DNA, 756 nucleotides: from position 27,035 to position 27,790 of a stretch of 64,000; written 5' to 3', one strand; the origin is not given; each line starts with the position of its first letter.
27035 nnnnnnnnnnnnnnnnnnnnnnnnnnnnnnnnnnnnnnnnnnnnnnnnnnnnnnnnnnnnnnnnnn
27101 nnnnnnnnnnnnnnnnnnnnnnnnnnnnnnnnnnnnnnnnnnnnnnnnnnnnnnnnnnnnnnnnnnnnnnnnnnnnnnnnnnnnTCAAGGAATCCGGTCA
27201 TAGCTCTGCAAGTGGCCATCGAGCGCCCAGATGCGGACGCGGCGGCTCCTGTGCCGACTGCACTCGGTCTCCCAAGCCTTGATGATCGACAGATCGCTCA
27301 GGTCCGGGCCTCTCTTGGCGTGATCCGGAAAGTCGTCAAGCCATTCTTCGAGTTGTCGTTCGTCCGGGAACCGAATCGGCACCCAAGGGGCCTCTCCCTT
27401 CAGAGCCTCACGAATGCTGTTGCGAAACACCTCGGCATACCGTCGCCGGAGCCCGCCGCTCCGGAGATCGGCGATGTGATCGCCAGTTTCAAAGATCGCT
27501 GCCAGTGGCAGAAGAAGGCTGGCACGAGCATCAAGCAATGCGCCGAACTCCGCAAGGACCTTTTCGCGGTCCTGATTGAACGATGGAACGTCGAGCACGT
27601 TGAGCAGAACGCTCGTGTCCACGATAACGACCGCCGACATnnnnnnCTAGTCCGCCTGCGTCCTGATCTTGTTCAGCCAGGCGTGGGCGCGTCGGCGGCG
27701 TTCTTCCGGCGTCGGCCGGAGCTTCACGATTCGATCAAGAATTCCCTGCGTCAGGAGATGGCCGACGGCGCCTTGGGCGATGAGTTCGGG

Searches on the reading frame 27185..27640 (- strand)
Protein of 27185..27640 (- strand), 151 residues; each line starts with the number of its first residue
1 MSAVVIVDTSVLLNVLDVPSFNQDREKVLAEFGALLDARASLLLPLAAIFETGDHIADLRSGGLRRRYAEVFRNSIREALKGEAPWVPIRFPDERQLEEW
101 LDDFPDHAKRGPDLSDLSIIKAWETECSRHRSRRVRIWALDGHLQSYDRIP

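Call 61: search_protein_families(library=pfam, proteins=[window:27185-27640:-], max_evalue=0.01)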
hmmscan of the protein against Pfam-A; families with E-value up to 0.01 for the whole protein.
window:27185-27640:- (151 aa): 0 families

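Call 62: search_protein_families(library=padloc, proteins=[window:27185-27640:-], max_evalue=0.001)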
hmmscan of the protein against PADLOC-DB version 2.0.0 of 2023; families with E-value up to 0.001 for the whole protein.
window:27185-27640:- (151 aa): 6 families
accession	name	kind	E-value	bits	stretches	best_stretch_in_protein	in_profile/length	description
PDLC04395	PDC-M07B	-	1.7e-54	182.2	1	1-149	1-157/161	-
PDLC04394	PDC-M07B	-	2.8e-49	165.4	1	1-149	1-150/154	-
PDLC04398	PDC-M07B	-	2.9e-33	112.7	1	36-148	5-123/127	-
PDLC04397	PDC-M07B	-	9.3e-23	79.2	1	4-146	9-163/175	-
PDLC04396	PDC-M07B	-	1.1e-16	59.3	1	4-146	5-153/165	-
PDLC04399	PDC-M07B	-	3.2e-10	38.3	1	7-82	1-76/131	-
